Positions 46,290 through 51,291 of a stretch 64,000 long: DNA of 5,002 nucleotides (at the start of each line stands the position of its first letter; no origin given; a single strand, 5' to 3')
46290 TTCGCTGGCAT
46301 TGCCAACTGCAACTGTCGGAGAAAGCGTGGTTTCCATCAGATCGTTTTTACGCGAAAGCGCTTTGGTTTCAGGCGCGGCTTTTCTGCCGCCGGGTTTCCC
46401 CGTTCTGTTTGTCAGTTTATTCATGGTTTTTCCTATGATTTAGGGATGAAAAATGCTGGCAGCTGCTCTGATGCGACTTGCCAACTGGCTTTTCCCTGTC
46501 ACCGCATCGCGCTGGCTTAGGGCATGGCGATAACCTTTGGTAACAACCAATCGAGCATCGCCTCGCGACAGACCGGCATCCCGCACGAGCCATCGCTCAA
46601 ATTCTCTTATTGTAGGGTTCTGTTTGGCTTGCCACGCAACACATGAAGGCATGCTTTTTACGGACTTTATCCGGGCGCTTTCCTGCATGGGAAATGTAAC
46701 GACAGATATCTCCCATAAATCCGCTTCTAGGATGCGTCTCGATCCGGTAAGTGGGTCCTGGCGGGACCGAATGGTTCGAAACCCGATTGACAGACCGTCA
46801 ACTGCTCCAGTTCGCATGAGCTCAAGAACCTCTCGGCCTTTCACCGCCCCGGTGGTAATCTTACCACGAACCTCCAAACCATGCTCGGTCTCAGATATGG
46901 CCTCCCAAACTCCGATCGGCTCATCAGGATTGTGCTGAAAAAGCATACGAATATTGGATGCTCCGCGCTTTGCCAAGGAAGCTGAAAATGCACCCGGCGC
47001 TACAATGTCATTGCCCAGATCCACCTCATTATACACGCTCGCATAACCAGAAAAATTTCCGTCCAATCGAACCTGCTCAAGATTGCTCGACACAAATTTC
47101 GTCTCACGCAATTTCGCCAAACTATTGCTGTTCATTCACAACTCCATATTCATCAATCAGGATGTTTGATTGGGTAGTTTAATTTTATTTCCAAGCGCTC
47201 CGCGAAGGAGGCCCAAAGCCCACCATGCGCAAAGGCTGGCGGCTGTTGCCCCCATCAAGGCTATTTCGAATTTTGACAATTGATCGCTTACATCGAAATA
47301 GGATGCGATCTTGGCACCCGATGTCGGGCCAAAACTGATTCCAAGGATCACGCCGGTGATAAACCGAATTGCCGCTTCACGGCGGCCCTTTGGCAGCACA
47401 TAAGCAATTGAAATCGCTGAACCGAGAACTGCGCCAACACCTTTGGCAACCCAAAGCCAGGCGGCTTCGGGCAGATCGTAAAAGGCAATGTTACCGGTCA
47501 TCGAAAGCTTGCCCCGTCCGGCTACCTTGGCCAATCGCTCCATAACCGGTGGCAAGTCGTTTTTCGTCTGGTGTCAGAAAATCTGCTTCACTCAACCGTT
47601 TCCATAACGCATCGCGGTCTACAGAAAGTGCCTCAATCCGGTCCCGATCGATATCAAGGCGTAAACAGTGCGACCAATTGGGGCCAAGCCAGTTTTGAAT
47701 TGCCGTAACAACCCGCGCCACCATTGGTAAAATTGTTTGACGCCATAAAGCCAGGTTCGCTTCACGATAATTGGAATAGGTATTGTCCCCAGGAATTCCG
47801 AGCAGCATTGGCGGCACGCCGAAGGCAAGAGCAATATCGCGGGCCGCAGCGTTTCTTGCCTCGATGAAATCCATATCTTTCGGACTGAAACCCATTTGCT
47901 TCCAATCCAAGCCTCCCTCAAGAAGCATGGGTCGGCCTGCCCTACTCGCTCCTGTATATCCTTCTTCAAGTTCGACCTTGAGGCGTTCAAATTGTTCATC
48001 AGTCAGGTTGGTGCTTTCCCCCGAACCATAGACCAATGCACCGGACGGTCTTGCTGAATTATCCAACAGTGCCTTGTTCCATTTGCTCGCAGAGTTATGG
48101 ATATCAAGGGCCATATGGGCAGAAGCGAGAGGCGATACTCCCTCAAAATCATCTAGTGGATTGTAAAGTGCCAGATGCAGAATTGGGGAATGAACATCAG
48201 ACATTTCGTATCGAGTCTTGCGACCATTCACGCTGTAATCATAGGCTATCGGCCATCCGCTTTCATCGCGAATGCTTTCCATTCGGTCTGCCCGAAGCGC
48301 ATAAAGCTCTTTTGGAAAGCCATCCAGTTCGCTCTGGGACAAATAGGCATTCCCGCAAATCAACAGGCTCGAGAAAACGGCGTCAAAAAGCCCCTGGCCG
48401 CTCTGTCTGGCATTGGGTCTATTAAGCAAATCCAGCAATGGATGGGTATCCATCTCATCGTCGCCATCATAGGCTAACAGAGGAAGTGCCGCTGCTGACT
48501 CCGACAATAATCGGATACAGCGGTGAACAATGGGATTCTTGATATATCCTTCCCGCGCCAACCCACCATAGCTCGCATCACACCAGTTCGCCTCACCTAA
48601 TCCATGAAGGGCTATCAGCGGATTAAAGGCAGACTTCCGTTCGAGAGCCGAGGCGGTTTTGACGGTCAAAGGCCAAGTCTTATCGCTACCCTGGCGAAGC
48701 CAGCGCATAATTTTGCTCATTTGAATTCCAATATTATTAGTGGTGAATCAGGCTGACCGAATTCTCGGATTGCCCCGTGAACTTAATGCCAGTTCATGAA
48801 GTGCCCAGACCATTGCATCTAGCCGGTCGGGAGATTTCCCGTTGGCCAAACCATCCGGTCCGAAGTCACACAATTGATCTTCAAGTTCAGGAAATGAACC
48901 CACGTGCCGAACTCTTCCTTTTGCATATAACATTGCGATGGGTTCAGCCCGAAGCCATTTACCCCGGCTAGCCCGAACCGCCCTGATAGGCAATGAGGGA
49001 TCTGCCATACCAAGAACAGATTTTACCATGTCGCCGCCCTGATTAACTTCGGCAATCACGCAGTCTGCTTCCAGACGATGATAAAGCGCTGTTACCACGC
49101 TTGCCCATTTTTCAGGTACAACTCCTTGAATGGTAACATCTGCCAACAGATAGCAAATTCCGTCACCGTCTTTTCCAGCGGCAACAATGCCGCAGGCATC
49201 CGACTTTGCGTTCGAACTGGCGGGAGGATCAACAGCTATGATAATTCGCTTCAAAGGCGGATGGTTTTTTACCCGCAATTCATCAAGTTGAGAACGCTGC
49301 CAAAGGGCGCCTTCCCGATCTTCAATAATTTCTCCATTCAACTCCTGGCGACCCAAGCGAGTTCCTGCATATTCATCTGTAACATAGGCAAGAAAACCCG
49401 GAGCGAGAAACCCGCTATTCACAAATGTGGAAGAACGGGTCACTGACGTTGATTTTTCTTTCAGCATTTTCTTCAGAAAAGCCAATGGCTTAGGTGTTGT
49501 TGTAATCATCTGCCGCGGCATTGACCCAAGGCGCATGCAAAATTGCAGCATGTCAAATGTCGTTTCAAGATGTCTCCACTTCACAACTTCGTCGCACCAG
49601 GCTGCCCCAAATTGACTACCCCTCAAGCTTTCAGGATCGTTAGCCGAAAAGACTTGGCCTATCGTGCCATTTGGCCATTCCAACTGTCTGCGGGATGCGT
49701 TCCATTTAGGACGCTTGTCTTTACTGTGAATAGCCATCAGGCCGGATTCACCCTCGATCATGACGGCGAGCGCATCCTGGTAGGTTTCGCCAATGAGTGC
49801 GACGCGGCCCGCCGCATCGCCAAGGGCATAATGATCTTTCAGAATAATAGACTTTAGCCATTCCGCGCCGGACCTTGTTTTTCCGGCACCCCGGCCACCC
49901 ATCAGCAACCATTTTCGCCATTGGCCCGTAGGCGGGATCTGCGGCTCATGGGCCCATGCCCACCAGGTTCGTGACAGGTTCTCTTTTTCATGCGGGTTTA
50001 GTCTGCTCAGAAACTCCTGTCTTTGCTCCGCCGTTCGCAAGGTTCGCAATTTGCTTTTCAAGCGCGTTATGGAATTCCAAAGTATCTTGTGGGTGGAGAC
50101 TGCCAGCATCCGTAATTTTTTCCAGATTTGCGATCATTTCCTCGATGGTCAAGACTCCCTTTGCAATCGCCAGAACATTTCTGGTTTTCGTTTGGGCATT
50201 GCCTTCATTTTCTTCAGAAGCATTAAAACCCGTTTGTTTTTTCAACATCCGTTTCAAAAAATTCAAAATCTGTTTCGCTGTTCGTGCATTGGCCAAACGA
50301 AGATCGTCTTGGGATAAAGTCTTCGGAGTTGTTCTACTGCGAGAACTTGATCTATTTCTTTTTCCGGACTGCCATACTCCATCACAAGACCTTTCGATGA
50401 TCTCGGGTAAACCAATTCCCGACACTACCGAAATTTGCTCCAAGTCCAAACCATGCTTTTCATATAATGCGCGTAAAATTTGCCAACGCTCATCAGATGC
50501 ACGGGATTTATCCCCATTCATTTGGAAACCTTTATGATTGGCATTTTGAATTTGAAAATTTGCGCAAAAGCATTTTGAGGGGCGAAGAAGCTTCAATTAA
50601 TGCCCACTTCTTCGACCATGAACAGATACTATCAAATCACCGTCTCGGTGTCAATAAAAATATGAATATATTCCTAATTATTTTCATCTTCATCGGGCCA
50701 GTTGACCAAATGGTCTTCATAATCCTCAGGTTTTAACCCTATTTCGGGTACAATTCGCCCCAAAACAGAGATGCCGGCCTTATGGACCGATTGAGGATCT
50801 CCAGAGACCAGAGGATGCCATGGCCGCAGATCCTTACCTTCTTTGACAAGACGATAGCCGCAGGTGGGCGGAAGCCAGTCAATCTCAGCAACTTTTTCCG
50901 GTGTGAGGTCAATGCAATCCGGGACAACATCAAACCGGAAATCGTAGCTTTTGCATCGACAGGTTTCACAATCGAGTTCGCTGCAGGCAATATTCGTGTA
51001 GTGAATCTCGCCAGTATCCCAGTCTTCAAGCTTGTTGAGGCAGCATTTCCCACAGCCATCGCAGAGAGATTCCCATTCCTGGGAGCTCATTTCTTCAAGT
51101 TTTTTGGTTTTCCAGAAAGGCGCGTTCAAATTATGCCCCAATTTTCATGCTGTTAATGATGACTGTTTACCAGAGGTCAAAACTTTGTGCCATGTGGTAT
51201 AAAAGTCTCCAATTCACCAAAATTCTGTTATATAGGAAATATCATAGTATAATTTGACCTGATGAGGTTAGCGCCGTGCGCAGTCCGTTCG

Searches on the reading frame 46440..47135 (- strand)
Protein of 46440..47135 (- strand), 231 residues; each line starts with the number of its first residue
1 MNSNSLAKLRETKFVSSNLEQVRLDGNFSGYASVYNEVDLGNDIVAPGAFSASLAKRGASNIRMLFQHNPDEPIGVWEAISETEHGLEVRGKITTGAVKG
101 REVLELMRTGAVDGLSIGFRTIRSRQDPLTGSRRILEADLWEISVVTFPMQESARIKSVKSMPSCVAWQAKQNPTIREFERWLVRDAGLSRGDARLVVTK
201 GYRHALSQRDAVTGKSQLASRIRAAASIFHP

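Call 51: search_protein_families(library=pfam, proteins=[window:46440-47135:-], max_evalue=0.001)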
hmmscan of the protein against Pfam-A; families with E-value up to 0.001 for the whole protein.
window:46440-47135:- (231 aa): 1 family
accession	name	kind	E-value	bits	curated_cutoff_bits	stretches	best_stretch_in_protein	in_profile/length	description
PF04586.22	Peptidase_S78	-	8.7e-31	107.7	21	1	26-160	13-157/165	Caudovirus prohead serine protease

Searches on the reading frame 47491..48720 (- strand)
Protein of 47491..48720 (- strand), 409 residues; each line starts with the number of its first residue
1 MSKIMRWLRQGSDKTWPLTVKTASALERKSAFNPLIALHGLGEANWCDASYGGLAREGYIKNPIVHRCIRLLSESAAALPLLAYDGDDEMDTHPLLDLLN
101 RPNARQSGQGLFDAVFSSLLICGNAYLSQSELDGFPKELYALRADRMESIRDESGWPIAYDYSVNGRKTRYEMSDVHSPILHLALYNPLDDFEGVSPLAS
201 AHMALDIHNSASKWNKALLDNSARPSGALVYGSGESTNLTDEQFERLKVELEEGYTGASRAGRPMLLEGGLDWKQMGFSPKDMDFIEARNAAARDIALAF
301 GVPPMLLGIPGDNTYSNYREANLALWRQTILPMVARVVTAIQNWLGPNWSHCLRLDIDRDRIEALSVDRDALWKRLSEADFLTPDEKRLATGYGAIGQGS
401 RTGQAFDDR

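Call 51: search_protein_families(library=pfam, proteins=[window:47491-48720:-], max_evalue=0.001)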
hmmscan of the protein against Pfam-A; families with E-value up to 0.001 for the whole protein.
window:47491-48720:- (409 aa): 1 family
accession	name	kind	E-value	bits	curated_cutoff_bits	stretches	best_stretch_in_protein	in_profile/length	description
PF04860.17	Phage_portal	-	4.1e-85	286.2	39.1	1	63-389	1-318/321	Phage portal protein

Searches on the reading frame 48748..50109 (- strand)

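Call 51: search_protein_families(library=pfam, proteins=[window:48748-50109:-], max_evalue=0.001)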
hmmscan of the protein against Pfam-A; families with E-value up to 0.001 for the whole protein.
window:48748-50109:- (453 aa): 2 families
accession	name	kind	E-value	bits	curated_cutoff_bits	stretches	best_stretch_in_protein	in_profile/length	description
PF03237.21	Terminase_6N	-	2.6e-26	93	22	1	69-275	2-213/215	Terminase large subunit, T4likevirus-type, N-terminal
PF17289.8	Terminase_6C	-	1.6e-22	80.6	22.6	1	291-439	1-154/155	Terminase RNaseH-like domain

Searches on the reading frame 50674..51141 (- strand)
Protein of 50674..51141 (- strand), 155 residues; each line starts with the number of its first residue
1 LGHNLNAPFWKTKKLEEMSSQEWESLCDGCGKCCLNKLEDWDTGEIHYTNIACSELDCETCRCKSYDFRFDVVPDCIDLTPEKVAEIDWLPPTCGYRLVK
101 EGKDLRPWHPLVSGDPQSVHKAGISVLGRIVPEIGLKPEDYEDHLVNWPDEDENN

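Call 52: search_protein_families(library=pfam, proteins=[window:50674-51141:-], max_evalue=0.001)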
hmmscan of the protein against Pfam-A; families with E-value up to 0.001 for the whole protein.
window:50674-51141:- (155 aa): 1 family
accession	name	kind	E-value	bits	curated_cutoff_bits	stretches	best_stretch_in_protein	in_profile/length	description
PF03692.20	CxxCxxCC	-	7.8e-11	43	23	1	27-94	2-84/85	Putative zinc- or iron-chelating domain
